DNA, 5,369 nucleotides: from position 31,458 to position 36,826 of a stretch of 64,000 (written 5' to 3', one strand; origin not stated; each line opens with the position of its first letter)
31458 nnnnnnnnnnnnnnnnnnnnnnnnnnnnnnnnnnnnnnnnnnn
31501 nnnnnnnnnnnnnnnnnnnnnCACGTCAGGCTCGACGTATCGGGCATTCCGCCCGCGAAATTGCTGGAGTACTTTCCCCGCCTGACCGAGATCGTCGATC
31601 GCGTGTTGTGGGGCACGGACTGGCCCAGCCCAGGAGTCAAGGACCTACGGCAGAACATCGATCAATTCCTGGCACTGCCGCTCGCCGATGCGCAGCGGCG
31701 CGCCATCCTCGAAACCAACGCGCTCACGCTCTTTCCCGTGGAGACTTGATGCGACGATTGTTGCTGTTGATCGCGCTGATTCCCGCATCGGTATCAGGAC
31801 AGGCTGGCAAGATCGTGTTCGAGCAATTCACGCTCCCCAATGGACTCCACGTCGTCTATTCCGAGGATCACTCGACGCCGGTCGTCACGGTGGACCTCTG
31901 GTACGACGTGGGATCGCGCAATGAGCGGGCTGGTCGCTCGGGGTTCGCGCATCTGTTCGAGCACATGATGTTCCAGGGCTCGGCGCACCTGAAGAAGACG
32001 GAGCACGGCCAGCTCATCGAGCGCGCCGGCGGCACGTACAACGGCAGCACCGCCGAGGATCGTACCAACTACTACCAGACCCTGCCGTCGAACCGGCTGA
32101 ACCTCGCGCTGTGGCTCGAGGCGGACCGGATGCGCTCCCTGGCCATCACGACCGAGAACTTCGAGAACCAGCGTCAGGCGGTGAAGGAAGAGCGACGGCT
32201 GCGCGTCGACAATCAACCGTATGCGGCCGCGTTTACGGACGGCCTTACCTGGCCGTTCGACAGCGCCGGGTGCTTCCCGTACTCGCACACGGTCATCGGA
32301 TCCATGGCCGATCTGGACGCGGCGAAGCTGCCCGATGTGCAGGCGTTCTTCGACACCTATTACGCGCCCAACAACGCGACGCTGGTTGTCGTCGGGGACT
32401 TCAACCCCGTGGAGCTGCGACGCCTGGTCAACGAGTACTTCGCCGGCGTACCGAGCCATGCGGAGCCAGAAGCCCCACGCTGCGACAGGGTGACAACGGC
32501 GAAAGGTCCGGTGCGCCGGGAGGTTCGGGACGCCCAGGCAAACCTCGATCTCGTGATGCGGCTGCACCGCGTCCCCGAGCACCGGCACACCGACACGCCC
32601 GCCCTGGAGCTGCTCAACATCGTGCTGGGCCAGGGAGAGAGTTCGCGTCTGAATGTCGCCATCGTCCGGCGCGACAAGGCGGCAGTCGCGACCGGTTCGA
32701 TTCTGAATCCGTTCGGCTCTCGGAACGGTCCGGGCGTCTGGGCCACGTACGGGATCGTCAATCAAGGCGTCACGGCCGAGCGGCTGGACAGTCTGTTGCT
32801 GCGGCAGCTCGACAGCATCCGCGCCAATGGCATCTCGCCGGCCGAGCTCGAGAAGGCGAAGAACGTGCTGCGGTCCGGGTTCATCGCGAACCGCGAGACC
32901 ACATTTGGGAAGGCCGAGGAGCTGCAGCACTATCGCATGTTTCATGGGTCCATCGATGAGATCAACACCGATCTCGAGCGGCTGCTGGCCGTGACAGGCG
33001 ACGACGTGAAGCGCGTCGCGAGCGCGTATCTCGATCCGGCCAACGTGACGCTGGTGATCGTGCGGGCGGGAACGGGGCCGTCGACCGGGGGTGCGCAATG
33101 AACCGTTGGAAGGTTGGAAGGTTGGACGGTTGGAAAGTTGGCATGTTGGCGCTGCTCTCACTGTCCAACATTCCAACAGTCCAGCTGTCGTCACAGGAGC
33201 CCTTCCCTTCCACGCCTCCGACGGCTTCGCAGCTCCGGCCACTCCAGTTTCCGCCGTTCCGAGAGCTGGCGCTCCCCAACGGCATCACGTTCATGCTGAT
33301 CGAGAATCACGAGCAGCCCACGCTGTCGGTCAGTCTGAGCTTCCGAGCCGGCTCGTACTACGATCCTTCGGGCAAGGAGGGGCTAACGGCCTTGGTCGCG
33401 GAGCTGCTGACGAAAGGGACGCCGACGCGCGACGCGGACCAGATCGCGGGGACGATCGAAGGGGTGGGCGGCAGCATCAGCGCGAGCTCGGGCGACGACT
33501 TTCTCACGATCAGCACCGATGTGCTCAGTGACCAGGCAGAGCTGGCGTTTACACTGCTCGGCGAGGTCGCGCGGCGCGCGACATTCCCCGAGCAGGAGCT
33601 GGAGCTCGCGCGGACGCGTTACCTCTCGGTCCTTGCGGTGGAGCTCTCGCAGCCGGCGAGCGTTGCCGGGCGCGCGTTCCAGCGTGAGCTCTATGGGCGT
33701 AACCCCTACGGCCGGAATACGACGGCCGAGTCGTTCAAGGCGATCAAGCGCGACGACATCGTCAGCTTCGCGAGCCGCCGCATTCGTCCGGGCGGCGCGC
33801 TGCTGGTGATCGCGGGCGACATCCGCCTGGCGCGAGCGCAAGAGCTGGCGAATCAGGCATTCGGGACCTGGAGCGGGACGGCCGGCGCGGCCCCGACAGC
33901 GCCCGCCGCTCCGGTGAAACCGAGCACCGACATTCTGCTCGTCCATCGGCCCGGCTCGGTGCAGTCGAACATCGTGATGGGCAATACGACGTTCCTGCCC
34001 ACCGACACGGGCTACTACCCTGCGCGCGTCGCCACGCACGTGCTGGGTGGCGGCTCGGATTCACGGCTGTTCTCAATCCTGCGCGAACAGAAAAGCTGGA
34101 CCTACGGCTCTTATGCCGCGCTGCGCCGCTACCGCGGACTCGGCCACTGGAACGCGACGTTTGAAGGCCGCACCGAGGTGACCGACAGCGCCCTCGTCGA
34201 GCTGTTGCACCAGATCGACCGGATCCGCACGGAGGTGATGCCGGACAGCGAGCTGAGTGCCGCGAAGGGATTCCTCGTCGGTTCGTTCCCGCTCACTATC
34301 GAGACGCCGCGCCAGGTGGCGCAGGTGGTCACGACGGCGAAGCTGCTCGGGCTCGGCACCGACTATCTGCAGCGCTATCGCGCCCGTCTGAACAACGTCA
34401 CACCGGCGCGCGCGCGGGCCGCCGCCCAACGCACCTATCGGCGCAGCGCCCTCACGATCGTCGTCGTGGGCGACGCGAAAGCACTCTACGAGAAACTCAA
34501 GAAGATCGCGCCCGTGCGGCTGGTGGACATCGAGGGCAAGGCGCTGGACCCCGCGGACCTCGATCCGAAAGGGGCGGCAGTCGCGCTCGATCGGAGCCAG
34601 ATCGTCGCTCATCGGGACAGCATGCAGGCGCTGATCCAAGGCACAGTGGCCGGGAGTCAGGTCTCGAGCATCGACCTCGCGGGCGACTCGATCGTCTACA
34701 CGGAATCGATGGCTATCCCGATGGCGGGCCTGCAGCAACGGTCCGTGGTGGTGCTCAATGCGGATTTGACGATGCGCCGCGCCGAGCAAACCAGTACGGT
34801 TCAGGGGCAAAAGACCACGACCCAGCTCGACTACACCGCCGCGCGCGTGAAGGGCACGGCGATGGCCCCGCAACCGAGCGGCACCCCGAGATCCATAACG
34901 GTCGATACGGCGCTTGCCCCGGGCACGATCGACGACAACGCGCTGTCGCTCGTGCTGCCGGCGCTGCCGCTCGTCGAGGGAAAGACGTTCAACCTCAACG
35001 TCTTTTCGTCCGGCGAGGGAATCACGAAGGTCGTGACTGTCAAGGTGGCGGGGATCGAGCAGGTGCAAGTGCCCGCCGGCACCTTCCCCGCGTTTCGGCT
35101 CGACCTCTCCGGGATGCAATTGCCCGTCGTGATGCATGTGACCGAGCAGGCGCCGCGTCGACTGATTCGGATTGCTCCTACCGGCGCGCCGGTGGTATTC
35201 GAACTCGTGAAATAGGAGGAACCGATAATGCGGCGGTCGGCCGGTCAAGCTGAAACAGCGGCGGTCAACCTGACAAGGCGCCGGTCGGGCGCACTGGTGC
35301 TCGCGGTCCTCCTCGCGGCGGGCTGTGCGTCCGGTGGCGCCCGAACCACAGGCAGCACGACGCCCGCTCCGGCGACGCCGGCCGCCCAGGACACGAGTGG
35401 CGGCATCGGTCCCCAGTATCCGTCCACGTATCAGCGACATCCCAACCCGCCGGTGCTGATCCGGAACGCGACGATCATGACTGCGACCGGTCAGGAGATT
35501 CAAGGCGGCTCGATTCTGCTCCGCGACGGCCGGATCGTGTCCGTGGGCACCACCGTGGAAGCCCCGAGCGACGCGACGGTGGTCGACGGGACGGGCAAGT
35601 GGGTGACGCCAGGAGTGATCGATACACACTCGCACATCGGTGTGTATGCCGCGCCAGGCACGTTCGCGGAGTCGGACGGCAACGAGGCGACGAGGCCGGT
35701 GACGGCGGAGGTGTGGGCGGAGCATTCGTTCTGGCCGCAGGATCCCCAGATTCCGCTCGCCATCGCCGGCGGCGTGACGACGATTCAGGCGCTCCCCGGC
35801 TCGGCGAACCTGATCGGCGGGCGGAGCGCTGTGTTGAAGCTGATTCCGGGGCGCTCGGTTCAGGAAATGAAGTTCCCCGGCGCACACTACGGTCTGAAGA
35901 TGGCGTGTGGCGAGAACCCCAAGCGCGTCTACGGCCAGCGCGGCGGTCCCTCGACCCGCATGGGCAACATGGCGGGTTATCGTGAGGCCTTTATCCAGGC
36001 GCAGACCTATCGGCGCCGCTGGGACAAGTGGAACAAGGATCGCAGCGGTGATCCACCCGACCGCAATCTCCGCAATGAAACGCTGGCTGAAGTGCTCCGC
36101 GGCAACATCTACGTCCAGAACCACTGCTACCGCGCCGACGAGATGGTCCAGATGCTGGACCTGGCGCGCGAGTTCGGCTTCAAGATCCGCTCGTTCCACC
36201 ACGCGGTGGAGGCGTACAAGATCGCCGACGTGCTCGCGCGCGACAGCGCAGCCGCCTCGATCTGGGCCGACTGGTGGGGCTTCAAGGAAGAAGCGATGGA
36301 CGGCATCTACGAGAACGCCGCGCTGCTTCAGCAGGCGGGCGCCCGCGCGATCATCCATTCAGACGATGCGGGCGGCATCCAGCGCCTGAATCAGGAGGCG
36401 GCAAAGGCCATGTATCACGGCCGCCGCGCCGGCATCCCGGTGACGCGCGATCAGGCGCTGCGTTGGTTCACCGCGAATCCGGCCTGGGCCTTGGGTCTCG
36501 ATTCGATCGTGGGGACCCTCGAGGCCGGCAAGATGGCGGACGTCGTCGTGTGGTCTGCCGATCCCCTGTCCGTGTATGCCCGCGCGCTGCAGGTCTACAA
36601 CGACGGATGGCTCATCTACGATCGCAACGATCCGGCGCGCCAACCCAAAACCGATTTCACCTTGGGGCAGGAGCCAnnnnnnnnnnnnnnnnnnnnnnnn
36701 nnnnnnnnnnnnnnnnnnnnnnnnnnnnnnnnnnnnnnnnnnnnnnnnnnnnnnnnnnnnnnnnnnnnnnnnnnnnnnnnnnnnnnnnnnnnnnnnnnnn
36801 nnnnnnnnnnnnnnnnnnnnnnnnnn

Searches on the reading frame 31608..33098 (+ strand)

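Call 55: search_protein_families(library=pfam, proteins=[window:31608-33098:+], max_evalue=0.001)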
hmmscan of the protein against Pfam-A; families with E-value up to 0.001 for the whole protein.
window:31608-33098:+ (497 aa): 2 families
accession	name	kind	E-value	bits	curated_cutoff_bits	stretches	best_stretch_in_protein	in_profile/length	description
PF05193.26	Peptidase_M16_C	-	5e-29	101.9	23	1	242-421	5-181/181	Peptidase M16 inactive domain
PF00675.25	Peptidase_M16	-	5.2e-23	82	22.3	1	82-197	2-117/149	Insulinase (Peptidase family M16)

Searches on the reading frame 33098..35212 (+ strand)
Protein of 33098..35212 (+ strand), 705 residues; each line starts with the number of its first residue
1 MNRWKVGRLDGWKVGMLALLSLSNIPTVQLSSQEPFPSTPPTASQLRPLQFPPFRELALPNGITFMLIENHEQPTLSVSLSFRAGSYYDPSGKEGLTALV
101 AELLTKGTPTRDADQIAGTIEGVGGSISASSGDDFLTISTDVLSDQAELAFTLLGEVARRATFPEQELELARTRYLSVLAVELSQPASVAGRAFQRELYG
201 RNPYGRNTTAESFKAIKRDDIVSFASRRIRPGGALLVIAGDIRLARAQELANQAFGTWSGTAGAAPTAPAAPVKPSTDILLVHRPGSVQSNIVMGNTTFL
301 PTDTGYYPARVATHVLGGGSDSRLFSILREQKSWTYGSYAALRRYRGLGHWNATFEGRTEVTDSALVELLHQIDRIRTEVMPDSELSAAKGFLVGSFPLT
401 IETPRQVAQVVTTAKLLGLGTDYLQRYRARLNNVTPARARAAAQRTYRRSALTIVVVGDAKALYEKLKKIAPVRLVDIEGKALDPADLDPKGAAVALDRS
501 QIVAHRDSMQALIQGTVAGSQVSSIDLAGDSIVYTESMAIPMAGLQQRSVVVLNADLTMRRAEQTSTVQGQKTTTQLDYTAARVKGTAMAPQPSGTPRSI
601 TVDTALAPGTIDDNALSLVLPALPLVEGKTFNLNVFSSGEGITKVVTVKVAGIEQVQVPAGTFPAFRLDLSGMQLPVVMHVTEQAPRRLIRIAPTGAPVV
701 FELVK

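Call 55: search_protein_families(library=pfam, proteins=[window:33098-35212:+], max_evalue=0.001)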
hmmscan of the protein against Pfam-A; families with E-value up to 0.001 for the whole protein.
window:33098-35212:+ (705 aa): 3 families
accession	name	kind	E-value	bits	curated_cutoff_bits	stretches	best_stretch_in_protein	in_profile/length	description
PF05193.26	Peptidase_M16_C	-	3.5e-29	102.4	23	1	216-390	2-178/181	Peptidase M16 inactive domain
PF00675.25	Peptidase_M16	-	5.9e-15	55.9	22.3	1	66-207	3-144/149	Insulinase (Peptidase family M16)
PF11306.15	DUF3108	-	1.1e-11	45.4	26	1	533-670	35-167/209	Protein of unknown function (DUF3108)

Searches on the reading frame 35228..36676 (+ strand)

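Call 55: search_protein_families(library=pfam, proteins=[window:35228-36676:+], max_evalue=0.001)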
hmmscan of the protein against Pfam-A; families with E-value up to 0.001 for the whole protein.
window:35228-36676:+ (483 aa): 2 families
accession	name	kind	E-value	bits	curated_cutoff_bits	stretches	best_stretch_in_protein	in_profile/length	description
PF07969.17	Amidohydro_3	-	8.1e-17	62.3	29.7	1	355-454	351-462/472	Amidohydrolase family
PF01979.26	Amidohydro_1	-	2.4e-14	53.8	25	1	365-447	237-323/345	Amidohydrolase family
